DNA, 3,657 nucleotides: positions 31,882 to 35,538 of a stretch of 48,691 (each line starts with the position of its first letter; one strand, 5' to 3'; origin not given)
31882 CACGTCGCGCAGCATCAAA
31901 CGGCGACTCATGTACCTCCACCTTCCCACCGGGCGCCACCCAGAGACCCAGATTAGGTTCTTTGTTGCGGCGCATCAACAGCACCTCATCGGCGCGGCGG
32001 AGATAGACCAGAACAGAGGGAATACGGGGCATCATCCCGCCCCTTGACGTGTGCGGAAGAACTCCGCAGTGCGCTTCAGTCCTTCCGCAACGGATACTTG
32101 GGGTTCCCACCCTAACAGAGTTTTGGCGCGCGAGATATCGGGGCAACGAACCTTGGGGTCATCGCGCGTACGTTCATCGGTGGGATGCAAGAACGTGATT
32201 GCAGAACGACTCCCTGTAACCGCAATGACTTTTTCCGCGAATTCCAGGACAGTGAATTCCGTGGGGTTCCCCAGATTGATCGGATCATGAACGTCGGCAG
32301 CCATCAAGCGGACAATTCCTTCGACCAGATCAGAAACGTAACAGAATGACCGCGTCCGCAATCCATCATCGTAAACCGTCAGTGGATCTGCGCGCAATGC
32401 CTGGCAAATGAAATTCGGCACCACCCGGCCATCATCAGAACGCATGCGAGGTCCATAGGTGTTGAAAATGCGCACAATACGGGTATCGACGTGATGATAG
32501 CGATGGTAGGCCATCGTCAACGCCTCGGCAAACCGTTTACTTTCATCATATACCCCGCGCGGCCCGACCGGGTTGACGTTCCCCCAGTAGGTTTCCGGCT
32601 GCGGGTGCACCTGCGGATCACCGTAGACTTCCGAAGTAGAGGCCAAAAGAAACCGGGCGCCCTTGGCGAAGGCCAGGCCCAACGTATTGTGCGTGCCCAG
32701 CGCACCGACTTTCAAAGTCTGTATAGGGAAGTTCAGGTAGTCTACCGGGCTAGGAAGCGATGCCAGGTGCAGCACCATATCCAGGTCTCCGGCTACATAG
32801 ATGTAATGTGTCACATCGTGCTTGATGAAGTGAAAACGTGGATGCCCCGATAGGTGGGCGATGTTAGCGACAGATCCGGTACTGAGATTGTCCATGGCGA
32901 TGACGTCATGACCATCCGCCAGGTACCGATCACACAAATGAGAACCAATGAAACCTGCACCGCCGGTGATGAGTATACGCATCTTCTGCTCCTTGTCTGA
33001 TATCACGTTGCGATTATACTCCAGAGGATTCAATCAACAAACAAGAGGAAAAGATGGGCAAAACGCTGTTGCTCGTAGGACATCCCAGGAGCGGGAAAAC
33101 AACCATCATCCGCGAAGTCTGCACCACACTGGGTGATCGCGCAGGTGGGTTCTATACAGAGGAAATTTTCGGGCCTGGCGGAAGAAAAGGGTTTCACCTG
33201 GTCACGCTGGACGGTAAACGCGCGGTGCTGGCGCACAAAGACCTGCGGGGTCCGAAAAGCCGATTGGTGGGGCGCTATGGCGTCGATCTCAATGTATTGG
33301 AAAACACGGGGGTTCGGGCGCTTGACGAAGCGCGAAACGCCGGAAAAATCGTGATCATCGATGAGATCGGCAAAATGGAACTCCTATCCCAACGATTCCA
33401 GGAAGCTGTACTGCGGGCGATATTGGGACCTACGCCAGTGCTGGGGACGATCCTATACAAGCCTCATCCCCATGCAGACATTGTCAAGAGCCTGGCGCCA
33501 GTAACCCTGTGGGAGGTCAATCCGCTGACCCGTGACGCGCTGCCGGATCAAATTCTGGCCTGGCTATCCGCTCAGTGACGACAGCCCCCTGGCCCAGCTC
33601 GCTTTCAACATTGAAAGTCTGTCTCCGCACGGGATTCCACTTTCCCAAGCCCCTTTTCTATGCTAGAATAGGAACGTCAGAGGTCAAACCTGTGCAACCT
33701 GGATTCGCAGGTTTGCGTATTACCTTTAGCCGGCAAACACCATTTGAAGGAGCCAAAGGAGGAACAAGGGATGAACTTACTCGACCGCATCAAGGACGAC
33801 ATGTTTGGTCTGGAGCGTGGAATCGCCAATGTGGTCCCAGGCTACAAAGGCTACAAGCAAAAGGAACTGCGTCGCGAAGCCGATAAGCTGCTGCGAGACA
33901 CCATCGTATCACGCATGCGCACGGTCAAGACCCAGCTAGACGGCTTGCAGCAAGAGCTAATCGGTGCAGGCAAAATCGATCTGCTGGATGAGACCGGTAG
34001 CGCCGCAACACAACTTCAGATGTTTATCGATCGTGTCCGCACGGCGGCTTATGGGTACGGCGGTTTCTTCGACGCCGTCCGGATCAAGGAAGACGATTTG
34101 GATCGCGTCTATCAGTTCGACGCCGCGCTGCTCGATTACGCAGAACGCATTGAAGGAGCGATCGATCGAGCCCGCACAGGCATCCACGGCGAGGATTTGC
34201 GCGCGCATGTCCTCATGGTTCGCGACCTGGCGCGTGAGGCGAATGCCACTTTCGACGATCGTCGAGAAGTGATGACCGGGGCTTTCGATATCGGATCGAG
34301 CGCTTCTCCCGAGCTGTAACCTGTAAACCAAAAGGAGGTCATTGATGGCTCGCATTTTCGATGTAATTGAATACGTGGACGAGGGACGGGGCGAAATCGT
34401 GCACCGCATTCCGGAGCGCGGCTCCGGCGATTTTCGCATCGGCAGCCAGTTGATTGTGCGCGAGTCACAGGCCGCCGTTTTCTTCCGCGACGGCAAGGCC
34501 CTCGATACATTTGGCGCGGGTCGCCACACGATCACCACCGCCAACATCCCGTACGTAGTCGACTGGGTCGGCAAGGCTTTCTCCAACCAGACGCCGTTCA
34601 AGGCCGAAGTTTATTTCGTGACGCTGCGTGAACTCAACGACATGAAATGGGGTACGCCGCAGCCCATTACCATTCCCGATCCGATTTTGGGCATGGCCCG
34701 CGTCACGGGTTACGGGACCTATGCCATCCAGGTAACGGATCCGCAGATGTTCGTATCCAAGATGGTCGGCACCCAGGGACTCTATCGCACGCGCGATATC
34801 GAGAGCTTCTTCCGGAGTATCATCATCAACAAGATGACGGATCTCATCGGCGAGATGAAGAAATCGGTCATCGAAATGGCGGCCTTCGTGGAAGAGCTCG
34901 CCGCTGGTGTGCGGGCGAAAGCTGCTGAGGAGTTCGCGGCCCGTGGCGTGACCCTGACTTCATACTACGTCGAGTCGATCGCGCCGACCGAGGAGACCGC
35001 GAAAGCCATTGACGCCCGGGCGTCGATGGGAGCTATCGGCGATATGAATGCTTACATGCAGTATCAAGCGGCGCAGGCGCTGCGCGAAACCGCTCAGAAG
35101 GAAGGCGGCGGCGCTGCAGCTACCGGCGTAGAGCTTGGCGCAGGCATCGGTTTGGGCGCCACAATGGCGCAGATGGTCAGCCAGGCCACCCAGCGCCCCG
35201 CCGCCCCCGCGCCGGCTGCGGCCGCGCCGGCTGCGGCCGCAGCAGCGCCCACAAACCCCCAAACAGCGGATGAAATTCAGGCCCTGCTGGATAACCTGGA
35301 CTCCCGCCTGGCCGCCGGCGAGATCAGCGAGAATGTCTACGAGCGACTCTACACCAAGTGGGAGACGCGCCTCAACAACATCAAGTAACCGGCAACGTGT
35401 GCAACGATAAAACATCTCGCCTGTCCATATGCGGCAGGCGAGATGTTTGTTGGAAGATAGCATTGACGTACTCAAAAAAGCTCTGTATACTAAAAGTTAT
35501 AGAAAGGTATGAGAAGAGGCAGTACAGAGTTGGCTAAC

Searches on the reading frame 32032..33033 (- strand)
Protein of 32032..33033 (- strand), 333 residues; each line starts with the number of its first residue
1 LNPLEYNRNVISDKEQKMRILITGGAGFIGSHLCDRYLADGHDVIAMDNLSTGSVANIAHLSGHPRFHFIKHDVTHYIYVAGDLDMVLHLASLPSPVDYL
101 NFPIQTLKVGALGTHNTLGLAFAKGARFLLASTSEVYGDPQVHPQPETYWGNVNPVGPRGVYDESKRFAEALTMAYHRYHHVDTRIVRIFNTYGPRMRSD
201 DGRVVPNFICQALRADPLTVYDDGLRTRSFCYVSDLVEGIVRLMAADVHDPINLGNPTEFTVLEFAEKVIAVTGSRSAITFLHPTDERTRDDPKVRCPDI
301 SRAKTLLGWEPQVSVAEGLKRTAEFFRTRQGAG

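Call 5: search_protein_families(library=pfam, proteins=[window:32032-33033:-], max_evalue=0.01)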
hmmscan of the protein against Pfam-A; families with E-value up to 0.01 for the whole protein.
window:32032-33033:- (333 aa): 7 families
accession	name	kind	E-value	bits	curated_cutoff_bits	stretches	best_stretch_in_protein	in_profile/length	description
PF16363.11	GDP_Man_Dehyd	-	1e-51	176.8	27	1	21-322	1-332/332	GDP-mannose 4,6 dehydratase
PF01370.27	Epimerase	-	2.2e-48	165.2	20.9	1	20-255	1-240/240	NAD dependent epimerase/dehydratase family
PF04321.23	RmlD_sub_bind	-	7.3e-11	42.1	27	1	18-293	1-249/287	RmlD substrate binding domain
PF02719.21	Polysacc_synt_2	-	7.2e-09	35.7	20.2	1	156-276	132-250/293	Polysaccharide biosynthesis protein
PF01073.25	3Beta_HSD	-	1.4e-08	34.6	22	1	21-195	1-184/280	3-beta hydroxysteroid dehydrogenase/isomerase family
PF00106.31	adh_short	-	4.4e-05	23.5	26.6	1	20-77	3-61/195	short chain dehydrogenase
PF07993.18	NAD_binding_4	-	8.6e-05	22.2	20.1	0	81-194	86-209/258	Male sterility protein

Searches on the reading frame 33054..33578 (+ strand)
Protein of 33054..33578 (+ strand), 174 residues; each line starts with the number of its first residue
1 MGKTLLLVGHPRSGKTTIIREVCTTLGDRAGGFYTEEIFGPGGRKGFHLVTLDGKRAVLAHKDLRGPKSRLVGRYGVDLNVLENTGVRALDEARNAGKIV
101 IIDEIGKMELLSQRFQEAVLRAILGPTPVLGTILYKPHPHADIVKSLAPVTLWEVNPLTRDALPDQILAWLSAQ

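Call 5: search_protein_families(library=pfam, proteins=[window:33054-33578:+], max_evalue=0.01)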
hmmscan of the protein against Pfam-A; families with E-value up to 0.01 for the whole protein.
window:33054-33578:+ (174 aa): 6 families
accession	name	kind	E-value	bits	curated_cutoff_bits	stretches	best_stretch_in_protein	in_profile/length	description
PF03266.21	NTPase_1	-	2.9e-36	125.3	23.9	1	5-168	2-168/168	NTPase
PF00004.35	AAA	-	9.3e-05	23.3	21.2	1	5-112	1-73/131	ATPase family associated with various cellular activities (AAA)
PF13245.12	AAA_19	-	0.001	19.7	25.1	1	3-118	12-113/134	AAA domain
PF13401.12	AAA_22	-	0.0036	18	27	1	5-108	8-96/130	AAA domain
PF13173.12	AAA_14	-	0.0074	16.7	27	0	3-112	3-78/129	AAA domain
PF13191.12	AAA_16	-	0.0075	17.2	32.6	0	4-33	26-55/167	AAA ATPase domain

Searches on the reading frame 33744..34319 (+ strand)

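Call 5: search_protein_families(library=pfam, proteins=[window:33744-34319:+], max_evalue=0.01)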
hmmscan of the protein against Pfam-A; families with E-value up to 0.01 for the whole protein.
window:33744-34319:+ (191 aa): 0 families

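Call 43: search_protein_families(library=pfam, proteins=[window:33744-34316:+], max_evalue=10)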
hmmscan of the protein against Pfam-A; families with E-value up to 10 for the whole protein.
window:33744-34316:+ (191 aa): 1 family
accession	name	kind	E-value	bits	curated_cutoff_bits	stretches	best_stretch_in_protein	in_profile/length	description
PF19416.4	Astro_VPg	-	0.067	14.5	25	1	81-137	44-101/104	Astrovirus VPg protein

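Call 44: search_protein_families(library=ncbifam, proteins=[window:33744-34316:+], max_evalue=0.1)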
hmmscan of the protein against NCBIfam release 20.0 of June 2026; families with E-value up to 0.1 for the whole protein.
window:33744-34316:+ (191 aa): 2 families
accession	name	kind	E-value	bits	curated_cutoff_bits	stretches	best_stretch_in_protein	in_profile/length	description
NF047596.1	LIMLP_15305_fam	equivalog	2.7e-13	50.2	210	1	44-177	38-173/175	LIMLP_15305 family protein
NF011325.0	PRK14738.1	equivalog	0.09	12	263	0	114-155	159-200/206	guanylate kinase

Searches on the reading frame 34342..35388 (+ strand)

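Call 5: search_protein_families(library=pfam, proteins=[window:34342-35388:+], max_evalue=0.01)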
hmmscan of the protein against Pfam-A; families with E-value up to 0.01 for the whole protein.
window:34342-35388:+ (348 aa): 2 families
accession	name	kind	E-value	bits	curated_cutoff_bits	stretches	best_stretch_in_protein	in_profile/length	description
PF13421.11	Band_7_1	-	1.8e-55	188.3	24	1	26-230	6-210/211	SPFH domain-Band 7 family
PF01145.31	Band_7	-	2.3e-12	47.8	23.6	1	38-242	2-166/176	SPFH domain / Band 7 family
